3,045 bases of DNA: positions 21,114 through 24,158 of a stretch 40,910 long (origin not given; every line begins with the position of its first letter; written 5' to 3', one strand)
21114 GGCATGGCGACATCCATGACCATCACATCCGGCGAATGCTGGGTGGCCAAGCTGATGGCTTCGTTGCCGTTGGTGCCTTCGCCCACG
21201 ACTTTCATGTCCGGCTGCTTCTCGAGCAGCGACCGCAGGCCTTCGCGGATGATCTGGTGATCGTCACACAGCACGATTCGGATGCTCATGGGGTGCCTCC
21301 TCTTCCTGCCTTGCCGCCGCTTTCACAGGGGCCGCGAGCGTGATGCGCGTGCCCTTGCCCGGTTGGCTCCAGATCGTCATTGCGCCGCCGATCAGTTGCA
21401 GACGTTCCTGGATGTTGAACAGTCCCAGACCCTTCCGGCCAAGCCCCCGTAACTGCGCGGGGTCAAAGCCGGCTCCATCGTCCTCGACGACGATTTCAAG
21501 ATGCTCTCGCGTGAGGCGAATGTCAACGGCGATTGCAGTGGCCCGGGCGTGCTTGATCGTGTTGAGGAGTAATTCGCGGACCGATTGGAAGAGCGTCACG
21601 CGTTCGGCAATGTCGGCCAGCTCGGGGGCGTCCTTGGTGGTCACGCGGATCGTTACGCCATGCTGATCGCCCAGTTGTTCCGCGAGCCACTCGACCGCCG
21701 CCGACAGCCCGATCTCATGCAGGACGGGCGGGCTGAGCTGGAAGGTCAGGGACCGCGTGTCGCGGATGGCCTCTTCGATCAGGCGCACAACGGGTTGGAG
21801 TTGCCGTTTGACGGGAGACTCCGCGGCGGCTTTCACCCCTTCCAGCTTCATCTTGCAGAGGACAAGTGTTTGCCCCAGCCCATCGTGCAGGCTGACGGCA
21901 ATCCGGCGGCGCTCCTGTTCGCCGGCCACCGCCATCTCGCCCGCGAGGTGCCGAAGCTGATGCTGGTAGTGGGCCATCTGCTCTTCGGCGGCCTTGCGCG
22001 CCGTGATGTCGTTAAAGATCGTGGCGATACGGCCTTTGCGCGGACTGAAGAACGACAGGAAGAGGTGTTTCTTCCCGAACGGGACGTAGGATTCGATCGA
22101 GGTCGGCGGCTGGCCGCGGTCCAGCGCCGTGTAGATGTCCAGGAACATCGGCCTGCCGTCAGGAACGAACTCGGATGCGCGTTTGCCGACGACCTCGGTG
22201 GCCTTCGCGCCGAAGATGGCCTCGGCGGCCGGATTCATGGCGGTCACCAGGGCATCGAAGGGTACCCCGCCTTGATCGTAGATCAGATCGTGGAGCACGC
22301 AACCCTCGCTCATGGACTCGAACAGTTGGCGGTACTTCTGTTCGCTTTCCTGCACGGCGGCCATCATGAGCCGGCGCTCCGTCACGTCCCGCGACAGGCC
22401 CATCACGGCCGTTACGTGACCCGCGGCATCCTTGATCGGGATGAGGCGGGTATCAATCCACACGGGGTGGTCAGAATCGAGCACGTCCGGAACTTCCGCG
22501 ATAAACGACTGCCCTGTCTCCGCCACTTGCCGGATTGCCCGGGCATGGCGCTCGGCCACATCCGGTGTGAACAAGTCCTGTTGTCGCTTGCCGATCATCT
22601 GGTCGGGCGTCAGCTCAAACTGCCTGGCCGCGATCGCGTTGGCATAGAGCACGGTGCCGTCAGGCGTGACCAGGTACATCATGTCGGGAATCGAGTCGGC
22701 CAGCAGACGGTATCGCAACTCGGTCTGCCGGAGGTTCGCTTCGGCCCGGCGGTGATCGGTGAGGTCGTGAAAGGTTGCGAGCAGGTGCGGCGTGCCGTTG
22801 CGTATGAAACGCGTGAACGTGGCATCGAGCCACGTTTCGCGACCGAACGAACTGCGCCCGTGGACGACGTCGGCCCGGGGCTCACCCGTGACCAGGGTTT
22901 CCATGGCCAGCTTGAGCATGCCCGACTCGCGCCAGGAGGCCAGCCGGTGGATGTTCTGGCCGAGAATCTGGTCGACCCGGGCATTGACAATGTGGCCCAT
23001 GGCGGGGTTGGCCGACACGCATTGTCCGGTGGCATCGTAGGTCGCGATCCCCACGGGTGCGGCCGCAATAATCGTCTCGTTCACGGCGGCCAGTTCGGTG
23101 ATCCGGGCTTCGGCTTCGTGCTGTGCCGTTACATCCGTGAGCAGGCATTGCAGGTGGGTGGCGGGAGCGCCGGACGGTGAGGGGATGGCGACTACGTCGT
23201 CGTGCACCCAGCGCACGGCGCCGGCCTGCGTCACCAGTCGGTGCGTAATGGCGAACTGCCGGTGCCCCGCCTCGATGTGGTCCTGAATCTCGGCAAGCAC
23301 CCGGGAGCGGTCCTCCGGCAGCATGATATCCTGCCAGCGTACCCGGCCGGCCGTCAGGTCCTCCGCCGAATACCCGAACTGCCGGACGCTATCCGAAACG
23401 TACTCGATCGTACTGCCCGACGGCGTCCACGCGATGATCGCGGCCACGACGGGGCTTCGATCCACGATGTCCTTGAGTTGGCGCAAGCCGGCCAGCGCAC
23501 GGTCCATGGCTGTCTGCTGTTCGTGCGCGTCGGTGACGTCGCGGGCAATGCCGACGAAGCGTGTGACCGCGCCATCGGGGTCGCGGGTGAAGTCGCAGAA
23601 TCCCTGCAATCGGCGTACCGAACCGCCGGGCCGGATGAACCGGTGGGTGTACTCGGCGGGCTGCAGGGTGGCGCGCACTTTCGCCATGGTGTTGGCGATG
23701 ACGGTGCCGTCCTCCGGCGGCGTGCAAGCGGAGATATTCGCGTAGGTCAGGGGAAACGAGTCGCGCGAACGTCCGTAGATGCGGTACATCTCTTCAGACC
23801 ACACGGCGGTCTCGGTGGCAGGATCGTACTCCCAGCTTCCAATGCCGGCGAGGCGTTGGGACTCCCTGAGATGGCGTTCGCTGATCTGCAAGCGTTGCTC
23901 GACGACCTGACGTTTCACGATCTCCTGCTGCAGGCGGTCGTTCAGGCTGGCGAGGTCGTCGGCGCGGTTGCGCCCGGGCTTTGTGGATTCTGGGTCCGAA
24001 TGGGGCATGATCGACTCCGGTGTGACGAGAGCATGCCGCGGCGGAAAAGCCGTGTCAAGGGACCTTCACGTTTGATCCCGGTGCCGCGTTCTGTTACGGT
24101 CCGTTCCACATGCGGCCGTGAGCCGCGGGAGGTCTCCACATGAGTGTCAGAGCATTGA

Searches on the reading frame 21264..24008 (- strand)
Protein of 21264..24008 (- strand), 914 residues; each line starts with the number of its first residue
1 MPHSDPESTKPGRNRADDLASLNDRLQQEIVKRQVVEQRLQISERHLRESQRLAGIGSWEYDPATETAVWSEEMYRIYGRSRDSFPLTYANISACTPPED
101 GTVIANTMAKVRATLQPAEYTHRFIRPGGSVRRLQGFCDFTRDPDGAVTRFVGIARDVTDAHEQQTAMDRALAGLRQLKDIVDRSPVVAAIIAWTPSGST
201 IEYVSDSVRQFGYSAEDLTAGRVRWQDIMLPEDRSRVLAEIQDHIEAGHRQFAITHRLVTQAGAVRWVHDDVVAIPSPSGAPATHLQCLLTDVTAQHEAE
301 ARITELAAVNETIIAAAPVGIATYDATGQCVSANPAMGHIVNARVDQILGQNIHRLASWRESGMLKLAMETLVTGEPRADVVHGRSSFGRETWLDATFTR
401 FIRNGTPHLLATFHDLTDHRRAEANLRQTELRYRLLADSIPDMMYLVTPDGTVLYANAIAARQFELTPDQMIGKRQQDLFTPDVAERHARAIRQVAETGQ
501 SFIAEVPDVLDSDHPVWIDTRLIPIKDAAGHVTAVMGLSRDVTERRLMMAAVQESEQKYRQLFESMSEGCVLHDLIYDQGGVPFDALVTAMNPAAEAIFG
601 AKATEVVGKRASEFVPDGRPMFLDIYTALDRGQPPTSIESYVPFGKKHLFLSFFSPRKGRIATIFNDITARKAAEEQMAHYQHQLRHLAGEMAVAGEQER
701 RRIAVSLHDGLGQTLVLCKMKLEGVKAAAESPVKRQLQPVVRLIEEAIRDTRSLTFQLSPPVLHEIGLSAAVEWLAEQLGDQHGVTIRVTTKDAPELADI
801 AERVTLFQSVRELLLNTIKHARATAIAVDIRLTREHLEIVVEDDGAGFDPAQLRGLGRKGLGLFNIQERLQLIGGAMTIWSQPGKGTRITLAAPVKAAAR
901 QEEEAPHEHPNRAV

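Call 68: search_protein_families(library=pfam, proteins=[window:21264-24008:-], max_evalue=0.001)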
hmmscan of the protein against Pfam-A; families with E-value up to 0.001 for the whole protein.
window:21264-24008:- (914 aa): 9 families
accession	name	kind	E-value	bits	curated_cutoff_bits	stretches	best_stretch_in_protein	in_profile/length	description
PF08448.16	PAS_4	-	2.7e-49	166.4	23.1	3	438-546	2-109/110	PAS fold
PF08447.18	PAS_3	-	2.5e-36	124.3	25.6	2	203-282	3-82/89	PAS fold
PF13426.13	PAS_9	-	7.4e-32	110.1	27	1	441-544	1-103/103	PAS domain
PF00989.32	PAS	-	4.3e-30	104.5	22.6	2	432-542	2-113/113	PAS fold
PF13188.13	PAS_8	-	1.2e-15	57.2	21.8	1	557-611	1-43/65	PAS domain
PF02518.31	HATPase_c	-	2.7e-15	57.2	26.4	1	804-895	4-109/111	Histidine kinase-, DNA gyrase B-, and HSP90-like ATPase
PF07730.19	HisKA_3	-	4.6e-13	49.9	24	1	699-763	1-68/68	Histidine kinase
PF13581.12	HATPase_c_2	-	1.1e-05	25.9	27.4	1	809-866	35-105/127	Histidine kinase-like ATPase domain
PF13589.12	HATPase_c_3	-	0.00059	20.3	25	0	806-854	3-51/137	Histidine kinase-, DNA gyrase B-, and HSP90-like ATPase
